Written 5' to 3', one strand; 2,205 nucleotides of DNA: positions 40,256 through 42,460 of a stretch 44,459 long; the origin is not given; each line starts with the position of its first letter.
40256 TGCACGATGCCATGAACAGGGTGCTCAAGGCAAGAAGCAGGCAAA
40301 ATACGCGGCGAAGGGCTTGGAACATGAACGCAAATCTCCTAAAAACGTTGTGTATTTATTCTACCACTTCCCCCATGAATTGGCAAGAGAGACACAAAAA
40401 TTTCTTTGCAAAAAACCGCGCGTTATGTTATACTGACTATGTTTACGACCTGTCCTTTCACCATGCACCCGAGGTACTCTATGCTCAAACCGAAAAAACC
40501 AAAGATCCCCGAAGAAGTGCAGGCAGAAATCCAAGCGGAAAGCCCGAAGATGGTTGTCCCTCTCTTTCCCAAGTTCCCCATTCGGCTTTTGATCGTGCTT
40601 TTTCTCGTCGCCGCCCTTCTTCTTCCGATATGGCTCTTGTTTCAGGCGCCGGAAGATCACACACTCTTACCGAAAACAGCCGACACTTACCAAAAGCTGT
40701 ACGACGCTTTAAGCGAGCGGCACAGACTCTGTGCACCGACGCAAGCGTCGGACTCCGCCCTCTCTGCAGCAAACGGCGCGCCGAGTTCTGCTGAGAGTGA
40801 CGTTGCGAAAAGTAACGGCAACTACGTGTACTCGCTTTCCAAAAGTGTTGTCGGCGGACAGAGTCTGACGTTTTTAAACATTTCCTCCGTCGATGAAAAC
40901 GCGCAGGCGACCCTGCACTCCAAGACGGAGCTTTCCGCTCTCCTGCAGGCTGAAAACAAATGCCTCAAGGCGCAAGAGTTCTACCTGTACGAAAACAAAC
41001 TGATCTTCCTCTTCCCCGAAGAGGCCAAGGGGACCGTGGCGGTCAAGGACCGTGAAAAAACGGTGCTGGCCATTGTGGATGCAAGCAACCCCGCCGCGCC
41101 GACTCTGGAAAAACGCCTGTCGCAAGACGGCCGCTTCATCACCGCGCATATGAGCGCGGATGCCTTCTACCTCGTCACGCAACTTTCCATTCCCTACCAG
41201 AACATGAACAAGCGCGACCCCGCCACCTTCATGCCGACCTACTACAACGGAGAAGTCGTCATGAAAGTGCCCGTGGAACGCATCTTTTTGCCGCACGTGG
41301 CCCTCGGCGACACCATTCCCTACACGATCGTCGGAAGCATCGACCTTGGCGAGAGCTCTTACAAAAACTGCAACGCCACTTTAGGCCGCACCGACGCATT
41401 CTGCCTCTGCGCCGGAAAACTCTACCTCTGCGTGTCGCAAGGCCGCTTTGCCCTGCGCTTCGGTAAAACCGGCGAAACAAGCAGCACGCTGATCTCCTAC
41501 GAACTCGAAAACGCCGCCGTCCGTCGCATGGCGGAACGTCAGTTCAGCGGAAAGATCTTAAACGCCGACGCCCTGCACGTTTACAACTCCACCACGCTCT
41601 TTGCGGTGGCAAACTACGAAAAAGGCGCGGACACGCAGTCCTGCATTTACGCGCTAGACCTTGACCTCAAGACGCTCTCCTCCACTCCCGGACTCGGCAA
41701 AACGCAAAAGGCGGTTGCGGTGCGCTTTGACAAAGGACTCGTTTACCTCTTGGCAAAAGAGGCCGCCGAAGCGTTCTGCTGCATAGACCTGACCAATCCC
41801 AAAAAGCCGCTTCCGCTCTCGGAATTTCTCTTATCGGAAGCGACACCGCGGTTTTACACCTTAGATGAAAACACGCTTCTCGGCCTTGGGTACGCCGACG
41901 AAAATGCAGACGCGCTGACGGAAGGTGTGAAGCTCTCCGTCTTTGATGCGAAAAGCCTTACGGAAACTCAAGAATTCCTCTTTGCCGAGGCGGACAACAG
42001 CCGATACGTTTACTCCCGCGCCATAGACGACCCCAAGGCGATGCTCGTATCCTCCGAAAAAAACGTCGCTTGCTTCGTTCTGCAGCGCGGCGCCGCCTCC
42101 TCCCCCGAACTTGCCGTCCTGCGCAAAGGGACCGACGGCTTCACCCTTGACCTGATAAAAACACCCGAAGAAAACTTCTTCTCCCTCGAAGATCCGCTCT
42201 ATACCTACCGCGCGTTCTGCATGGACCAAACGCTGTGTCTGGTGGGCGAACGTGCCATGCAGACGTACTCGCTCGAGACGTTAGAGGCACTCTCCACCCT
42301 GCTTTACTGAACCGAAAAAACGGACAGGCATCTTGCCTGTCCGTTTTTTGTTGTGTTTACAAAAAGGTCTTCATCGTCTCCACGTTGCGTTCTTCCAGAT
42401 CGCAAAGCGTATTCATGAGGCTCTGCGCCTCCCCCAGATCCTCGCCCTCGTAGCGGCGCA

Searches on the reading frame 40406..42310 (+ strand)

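Call 36: search_protein_families(library=pfam, proteins=[window:40406-42310:+])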
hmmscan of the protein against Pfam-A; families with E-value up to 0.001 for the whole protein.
window:40406-42310:+ (634 aa): 1 family
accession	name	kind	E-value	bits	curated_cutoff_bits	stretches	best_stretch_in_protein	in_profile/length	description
PF09826.15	Beta_propel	-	8.3e-52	177.1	22.4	1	130-626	13-495/495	Beta propeller domain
